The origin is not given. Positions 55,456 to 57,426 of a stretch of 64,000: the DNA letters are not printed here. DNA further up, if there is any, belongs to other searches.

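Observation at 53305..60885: Five-gene soluble flavin/Fe-S oxidoreductase cluster: NuoE-like, NuoF-GltD fusion, NuoG-like, then NfnA-NfnB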

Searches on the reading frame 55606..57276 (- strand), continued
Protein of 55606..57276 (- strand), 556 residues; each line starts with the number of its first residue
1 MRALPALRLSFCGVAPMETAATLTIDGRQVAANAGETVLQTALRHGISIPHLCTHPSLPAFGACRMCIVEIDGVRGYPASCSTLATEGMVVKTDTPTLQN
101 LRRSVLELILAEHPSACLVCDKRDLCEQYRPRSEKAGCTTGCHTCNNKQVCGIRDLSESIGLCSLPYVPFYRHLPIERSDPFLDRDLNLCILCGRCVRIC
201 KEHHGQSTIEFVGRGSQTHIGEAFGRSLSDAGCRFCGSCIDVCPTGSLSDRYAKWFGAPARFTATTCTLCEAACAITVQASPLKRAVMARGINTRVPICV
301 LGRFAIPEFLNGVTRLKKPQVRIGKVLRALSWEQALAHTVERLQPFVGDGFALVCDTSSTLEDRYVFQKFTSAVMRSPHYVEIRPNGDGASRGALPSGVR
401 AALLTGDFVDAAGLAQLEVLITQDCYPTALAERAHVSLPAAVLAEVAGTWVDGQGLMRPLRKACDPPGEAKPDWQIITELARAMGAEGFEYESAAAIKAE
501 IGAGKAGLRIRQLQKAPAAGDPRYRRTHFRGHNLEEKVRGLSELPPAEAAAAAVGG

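Call 55: find_homologous_proteins(query=window:55606-57228:-, max_evalue=1e-30)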
Query window:55606-57228:- (540 aa): 3223 proteins with E <= 1e-30 among 8000 candidates; the best 120 are listed.
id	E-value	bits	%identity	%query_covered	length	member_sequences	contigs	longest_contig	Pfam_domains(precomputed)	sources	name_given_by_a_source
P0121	0.0e+0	1162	94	98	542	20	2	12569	PF13510.12,PF10588.15,PF00384.28,PF12838.13,PF22117.3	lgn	-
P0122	0.0e+0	1157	93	100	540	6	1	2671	PF13510.12,PF10588.15,PF00384.28,PF00111.33,PF12838.13,PF22117.3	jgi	jgi:NADH dehydrogenase/NADH:ubiquinone oxidoreductase subunit G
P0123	0.0e+0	1077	87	100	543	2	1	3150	PF13510.12,PF10588.15,PF00384.28,PF00037.33,PF12838.13,PF22117.3,PF13237.12,PF13187.12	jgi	jgi:NADH dehydrogenase/NADH:ubiquinone oxidoreductase subunit G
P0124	0.0e+0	1041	85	97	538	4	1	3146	PF13510.12,PF10588.15,PF00384.28,PF00111.33,PF12838.13,PF22117.3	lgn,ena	-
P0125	9.9e-283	957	77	97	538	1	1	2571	PF13510.12,PF10588.15,PF00384.28,PF00111.33,PF00037.33,PF12838.13,PF22117.3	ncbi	-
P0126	2.2e-275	933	77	98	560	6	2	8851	PF13510.12,PF10588.15,PF00384.28,PF12838.13,PF22117.3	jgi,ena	jgi:predicted molibdopterin-dependent oxidoreductase YjgC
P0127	4.0e-270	915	74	97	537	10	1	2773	PF13510.12,PF10588.15,PF00384.28,PF00111.33,PF00037.33,PF12838.13,PF22117.3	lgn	-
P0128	3.0e-268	909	74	97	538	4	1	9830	PF13510.12,PF10588.15,PF00384.28,PF00111.33,PF00037.33,PF12838.13,PF22117.3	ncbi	-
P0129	1.5e-266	903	74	99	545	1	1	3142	PF13510.12,PF10588.15,PF00384.28,PF00037.33,PF12838.13,PF22117.3,PF13187.12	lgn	-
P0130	3.6e-266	902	74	99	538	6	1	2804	PF13510.12,PF10588.15,PF00384.28,PF00111.33,PF00037.33,PF12838.13,PF22117.3,PF13187.12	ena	-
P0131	6.9e-265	898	75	93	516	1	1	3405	PF13510.12,PF10588.15,PF00384.28,PF00037.33,PF12838.13,PF22117.3,PF13187.12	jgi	jgi:predicted molibdopterin-dependent oxidoreductase YjgC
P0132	1.0e-262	891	73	99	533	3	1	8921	PF14697.12,PF13510.12,PF10588.15,PF00384.28,PF00111.33,PF00037.33,PF12838.13,PF22117.3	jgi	jgi:predicted molibdopterin-dependent oxidoreductase YjgC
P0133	1.3e-262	890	73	97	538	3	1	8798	PF13510.12,PF10588.15,PF00384.28,PF00037.33,PF12838.13,PF22117.3,PF13187.12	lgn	-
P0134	7.2e-262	888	72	99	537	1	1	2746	PF13510.12,PF10588.15,PF00384.28,PF00111.33,PF12838.13,PF22117.3,PF13187.12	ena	-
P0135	1.0e-257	874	71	97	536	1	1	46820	PF13510.12,PF10588.15,PF00384.28,PF12838.13,PF22117.3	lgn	-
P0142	3.8e-255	866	72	98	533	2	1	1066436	PF13510.12,PF10588.15,PF00384.28,PF00111.33,PF00037.33,PF12838.13,PF22117.3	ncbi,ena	-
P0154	1.1e-249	848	70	96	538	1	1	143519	PF13510.12,PF10588.15,PF00384.28,PF12838.13,PF22117.3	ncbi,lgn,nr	ncbi:MAG: (2Fe-2S)-binding protein [Deltaproteobacteria bacterium]|nr:(2Fe-2S)-binding protein [Delt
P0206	1.5e-220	752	62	97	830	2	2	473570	PF10418.15,PF13510.12,PF00384.28,PF00111.33,PF00037.33,PF12838.13,PF22117.3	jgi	-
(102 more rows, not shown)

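Call 56: find_encoding_contigs(protein=P0154, flank=8000, max_places=1)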
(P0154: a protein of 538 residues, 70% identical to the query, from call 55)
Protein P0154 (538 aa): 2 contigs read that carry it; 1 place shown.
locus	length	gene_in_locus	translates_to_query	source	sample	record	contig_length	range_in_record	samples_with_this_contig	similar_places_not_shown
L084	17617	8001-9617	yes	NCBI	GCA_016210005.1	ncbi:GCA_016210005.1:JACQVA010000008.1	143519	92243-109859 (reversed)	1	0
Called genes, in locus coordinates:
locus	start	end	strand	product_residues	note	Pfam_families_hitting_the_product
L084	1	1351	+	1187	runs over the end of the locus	PF22359:Big-like (faint), PF02368:Big_2, PF07705:CARDB (faint)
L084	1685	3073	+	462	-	PF00171:Aldedh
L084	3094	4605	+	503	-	PF00497:SBP_bac_3, PF00528:BPD_transp_1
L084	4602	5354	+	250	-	PF00005:ABC_tran, PF02463:SMC_N (faint), PF13304:AAA_21 (weak)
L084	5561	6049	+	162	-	PF01257:2Fe-2S_thioredx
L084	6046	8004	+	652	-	PF01512:Complex1_51K, PF10531:SLBB, PF12797:Fer4_2 (faint), PF10589:NADH_4Fe-4S, PF00037:Fer4 (weak), PF13187:Fer4_9 (weak), PF13237:Fer4_10, PF14697:Fer4_21 (weak), +1 more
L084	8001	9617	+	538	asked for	PF13510:Fer2_4, PF10588:NADH-G_4Fe-4S_3 (weak), PF12838:Fer4_7, PF22117:Fer4_Nqo3, PF00384:Molybdopterin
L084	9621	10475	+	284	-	PF10418:DHODB_Fe-S_bind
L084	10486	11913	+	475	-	PF14691:Fer4_20, PF01266:DAO (faint), PF07992:Pyr_redox_2, PF13241:NAD_binding_7 (faint), PF13450:NAD_binding_8 (weak), PF13738:Pyr_redox_3, PF01262:AlaDh_PNT_C (weak), PF00070:Pyr_redox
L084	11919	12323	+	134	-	PF11756:YgbA_NO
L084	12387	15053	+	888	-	PF28598:PDH_E1_N (weak), PF00456:Transketolase_N, PF17831:PDH_E1_M, PF22613:Transketolase_C_1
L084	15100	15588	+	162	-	PF00583:Acetyltransf_1, PF13673:Acetyltransf_10, PF13508:Acetyltransf_7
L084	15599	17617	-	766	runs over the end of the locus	PF03104:DNA_pol_B_exo1, PF00136:DNA_pol_B, PF03175:DNA_pol_B_2 (faint)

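Call 57: find_encoding_contigs(protein=P0206, flank=8000, max_places=1)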
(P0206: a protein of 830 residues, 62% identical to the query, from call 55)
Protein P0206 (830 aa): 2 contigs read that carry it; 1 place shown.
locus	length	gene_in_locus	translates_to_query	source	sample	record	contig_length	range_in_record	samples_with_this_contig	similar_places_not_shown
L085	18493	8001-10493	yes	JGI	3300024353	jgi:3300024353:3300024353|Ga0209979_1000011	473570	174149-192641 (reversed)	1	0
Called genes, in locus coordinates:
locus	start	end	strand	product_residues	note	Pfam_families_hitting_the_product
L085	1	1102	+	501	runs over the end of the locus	PF01553:Acyltransferase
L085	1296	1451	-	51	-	-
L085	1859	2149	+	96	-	-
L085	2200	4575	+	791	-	PF07602:DUF1565 (faint), PF05048:NosD (weak), PF13229:Beta_helix, PF17161:DUF5123 (faint)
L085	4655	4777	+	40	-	-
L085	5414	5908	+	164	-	PF01257:2Fe-2S_thioredx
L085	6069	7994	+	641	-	PF01257:2Fe-2S_thioredx (weak), PF01512:Complex1_51K, PF10531:SLBB (weak), PF10589:NADH_4Fe-4S, PF13237:Fer4_10 (weak), PF00037:Fer4 (weak), PF12838:Fer4_7, PF13187:Fer4_9 (weak), +4 more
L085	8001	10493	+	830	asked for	PF00111:Fer2 (weak), PF13510:Fer2_4, PF00037:Fer4 (faint), PF12838:Fer4_7, PF22117:Fer4_Nqo3, PF00384:Molybdopterin, PF10418:DHODB_Fe-S_bind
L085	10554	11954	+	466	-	PF14691:Fer4_20, PF13738:Pyr_redox_3 (faint), PF00070:Pyr_redox (faint), PF01262:AlaDh_PNT_C (faint), PF01266:DAO (faint), PF07992:Pyr_redox_2, PF13241:NAD_binding_7 (faint), PF13450:NAD_binding_8 (weak)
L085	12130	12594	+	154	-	-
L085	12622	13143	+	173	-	PF14385:DUF4416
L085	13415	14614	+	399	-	PF00009:GTP_EFTU, PF03144:GTP_EFTU_D2, PF03143:GTP_EFTU_D3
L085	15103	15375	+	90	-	PF00584:SecE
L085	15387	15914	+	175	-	PF02357:NusG, PF00467:KOW (weak)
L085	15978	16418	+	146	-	PF03946:Ribosomal_L11_N, PF00298:Ribosomal_L11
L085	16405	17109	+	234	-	PF00687:Ribosomal_L1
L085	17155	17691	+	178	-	PF00466:Ribosomal_L10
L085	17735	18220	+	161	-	PF16320:Ribosomal_L12_N, PF00542:Ribosomal_L12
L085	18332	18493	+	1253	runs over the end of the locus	PF04563:RNA_pol_Rpb2_1, PF04561:RNA_pol_Rpb2_2, PF04565:RNA_pol_Rpb2_3, PF10385:RNA_pol_Rpb2_45, PF00562:RNA_pol_Rpb2_6, PF04560:RNA_pol_Rpb2_7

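Call 58: find_encoding_contigs(protein=P0142, flank=8000, max_places=1)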
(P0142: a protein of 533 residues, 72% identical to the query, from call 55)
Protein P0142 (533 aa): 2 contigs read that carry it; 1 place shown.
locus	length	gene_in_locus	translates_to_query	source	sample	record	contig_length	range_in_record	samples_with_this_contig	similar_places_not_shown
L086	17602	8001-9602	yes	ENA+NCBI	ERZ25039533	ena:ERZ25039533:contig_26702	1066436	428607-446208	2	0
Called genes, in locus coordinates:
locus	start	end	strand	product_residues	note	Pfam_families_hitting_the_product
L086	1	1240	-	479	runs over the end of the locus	PF03631:Virul_fac_BrkB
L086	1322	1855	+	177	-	-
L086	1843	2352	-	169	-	-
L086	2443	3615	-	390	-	PF00291:PALP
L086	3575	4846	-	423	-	PF02771:Acyl-CoA_dh_N, PF02770:Acyl-CoA_dh_M, PF00441:Acyl-CoA_dh_1, PF08028:Acyl-CoA_dh_2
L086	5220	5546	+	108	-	PF11756:YgbA_NO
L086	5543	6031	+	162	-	PF01257:2Fe-2S_thioredx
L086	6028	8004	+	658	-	PF01512:Complex1_51K, PF10531:SLBB (weak), PF10589:NADH_4Fe-4S, PF00037:Fer4 (weak), PF12838:Fer4_7 (weak), PF13187:Fer4_9 (weak), PF13237:Fer4_10 (weak), PF14697:Fer4_21 (weak), +1 more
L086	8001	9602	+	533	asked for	PF00111:Fer2 (weak), PF13510:Fer2_4, PF10588:NADH-G_4Fe-4S_3 (weak), PF00037:Fer4 (faint), PF22117:Fer4_Nqo3, PF12838:Fer4_7, PF00384:Molybdopterin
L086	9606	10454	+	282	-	PF10418:DHODB_Fe-S_bind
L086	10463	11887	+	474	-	PF14691:Fer4_20, PF01266:DAO (faint), PF03807:F420_oxidored (faint), PF07992:Pyr_redox_2, PF13450:NAD_binding_8 (weak), PF13738:Pyr_redox_3 (weak), PF01262:AlaDh_PNT_C (weak), PF00070:Pyr_redox, +1 more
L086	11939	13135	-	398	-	PF02515:CoA_transf_3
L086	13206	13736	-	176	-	PF00903:Glyoxalase, PF18029:Glyoxalase_6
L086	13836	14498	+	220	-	PF00440:TetR_N, PF21306:TetR_C_40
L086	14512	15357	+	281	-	PF01557:FAA_hydrolase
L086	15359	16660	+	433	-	PF01494:FAD_binding_3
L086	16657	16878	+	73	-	-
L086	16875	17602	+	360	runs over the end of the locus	PF13409:GST_N_2, PF13417:GST_N_3, PF00043:GST_C (weak), PF13410:GST_C_2, PF14497:GST_C_3 (weak)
